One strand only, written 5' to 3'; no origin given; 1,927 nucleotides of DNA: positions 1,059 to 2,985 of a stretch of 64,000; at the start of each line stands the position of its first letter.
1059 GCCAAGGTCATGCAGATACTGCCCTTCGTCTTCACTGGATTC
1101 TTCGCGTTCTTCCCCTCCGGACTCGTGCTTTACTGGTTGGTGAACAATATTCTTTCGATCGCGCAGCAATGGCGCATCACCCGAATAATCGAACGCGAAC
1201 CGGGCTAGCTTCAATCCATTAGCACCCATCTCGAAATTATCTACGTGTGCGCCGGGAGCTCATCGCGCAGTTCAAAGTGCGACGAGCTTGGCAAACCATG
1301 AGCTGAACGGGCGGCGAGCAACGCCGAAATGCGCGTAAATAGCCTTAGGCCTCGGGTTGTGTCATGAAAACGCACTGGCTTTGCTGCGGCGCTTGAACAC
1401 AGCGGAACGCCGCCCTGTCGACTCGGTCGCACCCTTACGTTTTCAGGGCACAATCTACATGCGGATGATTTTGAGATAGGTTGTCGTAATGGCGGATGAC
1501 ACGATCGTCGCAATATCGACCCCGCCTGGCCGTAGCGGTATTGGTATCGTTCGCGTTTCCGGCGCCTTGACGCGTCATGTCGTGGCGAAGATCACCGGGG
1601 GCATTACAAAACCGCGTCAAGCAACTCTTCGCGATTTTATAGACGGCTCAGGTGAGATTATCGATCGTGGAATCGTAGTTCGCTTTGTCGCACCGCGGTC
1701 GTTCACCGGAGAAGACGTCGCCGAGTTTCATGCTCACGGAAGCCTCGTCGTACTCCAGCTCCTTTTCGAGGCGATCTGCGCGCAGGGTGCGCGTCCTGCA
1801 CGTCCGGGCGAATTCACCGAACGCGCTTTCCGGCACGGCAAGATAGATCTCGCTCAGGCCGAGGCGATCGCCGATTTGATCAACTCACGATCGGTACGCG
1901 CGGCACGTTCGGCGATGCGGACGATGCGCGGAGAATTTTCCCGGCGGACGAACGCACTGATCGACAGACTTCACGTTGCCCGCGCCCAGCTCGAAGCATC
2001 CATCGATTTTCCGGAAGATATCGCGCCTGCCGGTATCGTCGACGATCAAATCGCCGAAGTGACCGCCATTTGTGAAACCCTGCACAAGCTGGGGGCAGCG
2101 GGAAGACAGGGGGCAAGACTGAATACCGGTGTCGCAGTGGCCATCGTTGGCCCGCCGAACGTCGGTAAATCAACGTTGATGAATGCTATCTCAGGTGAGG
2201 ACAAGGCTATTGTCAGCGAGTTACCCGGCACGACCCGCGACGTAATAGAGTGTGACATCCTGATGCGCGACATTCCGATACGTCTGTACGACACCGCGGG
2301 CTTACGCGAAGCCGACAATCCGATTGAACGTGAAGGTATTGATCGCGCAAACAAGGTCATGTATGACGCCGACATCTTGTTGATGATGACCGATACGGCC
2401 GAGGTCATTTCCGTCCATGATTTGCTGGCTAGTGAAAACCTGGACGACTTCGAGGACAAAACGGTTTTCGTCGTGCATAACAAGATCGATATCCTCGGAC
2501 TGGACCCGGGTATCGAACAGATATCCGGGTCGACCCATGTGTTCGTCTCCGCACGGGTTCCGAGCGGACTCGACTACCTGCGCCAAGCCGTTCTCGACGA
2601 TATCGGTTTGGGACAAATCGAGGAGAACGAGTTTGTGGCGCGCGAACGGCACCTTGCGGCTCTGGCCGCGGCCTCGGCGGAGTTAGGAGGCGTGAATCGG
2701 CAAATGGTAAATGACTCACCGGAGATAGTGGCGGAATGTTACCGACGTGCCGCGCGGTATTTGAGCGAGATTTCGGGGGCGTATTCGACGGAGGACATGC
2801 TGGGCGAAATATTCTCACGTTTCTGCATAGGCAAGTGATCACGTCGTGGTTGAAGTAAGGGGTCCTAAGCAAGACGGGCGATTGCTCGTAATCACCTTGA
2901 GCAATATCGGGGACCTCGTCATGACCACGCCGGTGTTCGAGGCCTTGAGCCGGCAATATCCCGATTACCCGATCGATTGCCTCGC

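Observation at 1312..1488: Homologous ~175 bp leader upstream of mnmE and purH, ending in a recurrent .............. box before the ATG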

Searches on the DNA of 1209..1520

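Call 9: search_rna_families(source=window, start=1209, end=1520, threshold=evalue, max_evalue=10, show_alignments=2)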
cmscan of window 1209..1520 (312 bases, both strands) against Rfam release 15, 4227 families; matches with E-value up to 10: 0.
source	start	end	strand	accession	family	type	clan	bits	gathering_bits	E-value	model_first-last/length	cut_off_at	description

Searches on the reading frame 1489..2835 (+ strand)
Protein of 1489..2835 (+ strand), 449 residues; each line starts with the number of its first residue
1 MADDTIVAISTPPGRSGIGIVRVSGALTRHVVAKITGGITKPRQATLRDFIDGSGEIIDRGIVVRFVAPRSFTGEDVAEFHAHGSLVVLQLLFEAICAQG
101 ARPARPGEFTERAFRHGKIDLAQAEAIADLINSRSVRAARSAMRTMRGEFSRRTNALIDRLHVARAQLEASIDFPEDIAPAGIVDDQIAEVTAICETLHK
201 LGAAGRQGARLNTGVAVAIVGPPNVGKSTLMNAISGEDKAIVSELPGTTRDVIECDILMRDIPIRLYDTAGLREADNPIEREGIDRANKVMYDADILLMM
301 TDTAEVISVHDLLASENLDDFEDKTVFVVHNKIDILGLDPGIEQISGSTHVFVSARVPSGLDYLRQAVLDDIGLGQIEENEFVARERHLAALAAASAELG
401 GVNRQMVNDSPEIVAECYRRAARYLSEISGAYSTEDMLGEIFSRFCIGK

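Call 13: find_homologous_proteins(query=window:1489-2835:+, max_evalue=1e-50)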
Query window:1489-2835:+ (449 aa): 7941 proteins with E <= 1e-50 among 8000 candidates; the best 120 are listed.
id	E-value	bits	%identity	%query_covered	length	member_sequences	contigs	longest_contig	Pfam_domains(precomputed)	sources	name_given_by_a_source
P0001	1.5e-263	892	90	100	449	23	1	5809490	PF10396.15,PF01926.30,PF00350.30,PF02421.25,PF12631.13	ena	-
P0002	3.9e-261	884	89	100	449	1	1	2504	PF10396.15,PF01926.30,PF00350.30,PF02421.25,PF12631.13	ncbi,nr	ncbi:MAG: tRNA uridine-5-carboxymethylaminomethyl(34) synthesis GTPase MnmE [Proteobacteria bacteriu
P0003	2.6e-260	882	90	100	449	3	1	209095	PF10396.15,PF01926.30,PF00350.30,PF02421.25,PF12631.13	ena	-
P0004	3.4e-187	641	68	100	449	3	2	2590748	PF10396.15,PF01926.30,PF02421.25,PF12631.13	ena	-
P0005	1.5e-186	639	68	100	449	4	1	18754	PF10396.15,PF01926.30,PF02421.25,PF12631.13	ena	-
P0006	1.1e-182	626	67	100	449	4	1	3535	PF10396.15,PF01926.30,PF02421.25,PF12631.13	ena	-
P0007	1.9e-182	625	66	100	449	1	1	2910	PF10396.15,PF01926.30,PF02421.25,PF12631.13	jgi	jgi:tRNA modification GTPase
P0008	4.9e-180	617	66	100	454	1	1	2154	PF10396.15,PF01926.30,PF02421.25,PF12631.13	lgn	-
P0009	2.5e-175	602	66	100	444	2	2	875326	PF10396.15,PF01926.30,PF02421.25,PF12631.13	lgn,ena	-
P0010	6.8e-168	577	60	100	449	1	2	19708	PF10396.15,PF01926.30,PF02421.25,PF12631.13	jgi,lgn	-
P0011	2.7e-134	467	52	100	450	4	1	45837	PF10396.15,PF01926.30,PF02421.25,PF12631.13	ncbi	ncbi:MAG: tRNA uridine-5-carboxymethylaminomethyl(34) synthesis GTPase MnmE [Gammaproteobacteria bac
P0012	7.2e-132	458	51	100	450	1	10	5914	PF10396.15,PF01926.30,PF02421.25,PF12631.13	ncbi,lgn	-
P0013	2.8e-131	457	51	100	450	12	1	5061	PF10396.15,PF01926.30,PF02421.25,PF00009.34,PF12631.13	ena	-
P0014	7.1e-131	455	53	100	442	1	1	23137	PF10396.15,PF01926.30,PF02421.25,PF12631.13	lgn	-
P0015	9.8e-131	455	51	100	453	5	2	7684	PF10396.15,PF01926.30,PF02421.25,PF13521.13,PF12631.13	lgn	-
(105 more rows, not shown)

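Call 16: find_encoding_contigs(protein=P0001, flank=3000, max_places=3)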
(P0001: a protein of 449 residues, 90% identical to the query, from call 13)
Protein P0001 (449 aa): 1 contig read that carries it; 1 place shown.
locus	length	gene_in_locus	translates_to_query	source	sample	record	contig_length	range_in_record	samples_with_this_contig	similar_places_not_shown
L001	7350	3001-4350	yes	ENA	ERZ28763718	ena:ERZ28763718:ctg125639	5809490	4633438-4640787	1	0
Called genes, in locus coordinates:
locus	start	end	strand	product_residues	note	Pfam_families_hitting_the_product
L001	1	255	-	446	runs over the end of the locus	PF11638:DnaA_N, PF01695:IstB_IS21 (faint), PF00308:Bac_DnaA, PF22688:Hda_lid (faint), PF08299:Bac_DnaA_C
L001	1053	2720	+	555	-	PF14849:YidC_periplas, PF02096:60KD_IMP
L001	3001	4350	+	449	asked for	PF10396:TrmE_N, PF12631:MnmE_helical, PF00350:Dynamin_N (faint), PF01926:MMR_HSR1, PF02421:FeoB_N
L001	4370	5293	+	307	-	PF01075:Glyco_transf_9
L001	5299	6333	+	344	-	PF13439:Glyco_transf_4, PF13579:Glyco_trans_4_4 (faint), PF20706:GT4-conflict, PF00534:Glycos_transf_1, PF13692:Glyco_trans_1_4, PF13524:Glyco_trans_1_2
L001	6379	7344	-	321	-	PF01075:Glyco_transf_9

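Call 17: find_encoding_contigs(protein=P0004, flank=3000, max_places=3)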
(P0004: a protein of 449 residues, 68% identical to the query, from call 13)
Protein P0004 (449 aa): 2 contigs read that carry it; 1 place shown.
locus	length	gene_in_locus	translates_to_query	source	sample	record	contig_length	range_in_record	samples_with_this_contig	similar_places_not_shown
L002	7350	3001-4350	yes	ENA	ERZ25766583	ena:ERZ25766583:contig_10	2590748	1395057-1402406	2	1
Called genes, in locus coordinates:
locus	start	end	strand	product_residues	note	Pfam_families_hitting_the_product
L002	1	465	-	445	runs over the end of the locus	PF11638:DnaA_N, PF00308:Bac_DnaA, PF08299:Bac_DnaA_C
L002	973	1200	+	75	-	PF00825:Ribonuclease_P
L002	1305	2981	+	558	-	PF14849:YidC_periplas, PF02096:60KD_IMP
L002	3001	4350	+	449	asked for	PF10396:TrmE_N, PF12631:MnmE_helical, PF01926:MMR_HSR1, PF02421:FeoB_N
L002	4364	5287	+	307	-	PF01075:Glyco_transf_9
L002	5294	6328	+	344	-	PF13439:Glyco_transf_4, PF13579:Glyco_trans_4_4, PF20706:GT4-conflict, PF00534:Glycos_transf_1, PF13692:Glyco_trans_1_4, PF13524:Glyco_trans_1_2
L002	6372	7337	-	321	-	PF01075:Glyco_transf_9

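Call 18: find_encoding_contigs(protein=P0003, flank=3000, max_places=3)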
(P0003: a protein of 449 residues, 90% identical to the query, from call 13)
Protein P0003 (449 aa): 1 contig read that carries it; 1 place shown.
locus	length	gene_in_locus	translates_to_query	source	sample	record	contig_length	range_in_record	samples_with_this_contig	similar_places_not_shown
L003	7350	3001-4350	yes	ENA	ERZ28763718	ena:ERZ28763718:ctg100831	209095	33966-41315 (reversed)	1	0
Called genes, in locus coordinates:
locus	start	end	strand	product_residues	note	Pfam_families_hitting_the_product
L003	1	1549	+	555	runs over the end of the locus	PF14849:YidC_periplas, PF02096:60KD_IMP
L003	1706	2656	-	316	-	PF13384:HTH_23, PF13518:HTH_28, PF13551:HTH_29, PF13565:HTH_32, PF13358:DDE_3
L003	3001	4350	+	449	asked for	PF10396:TrmE_N, PF12631:MnmE_helical, PF00350:Dynamin_N (faint), PF01926:MMR_HSR1, PF02421:FeoB_N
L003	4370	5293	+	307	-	PF01075:Glyco_transf_9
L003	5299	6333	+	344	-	PF13439:Glyco_transf_4, PF13579:Glyco_trans_4_4 (faint), PF20706:GT4-conflict, PF00534:Glycos_transf_1, PF13692:Glyco_trans_1_4, PF13524:Glyco_trans_1_2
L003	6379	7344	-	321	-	PF01075:Glyco_transf_9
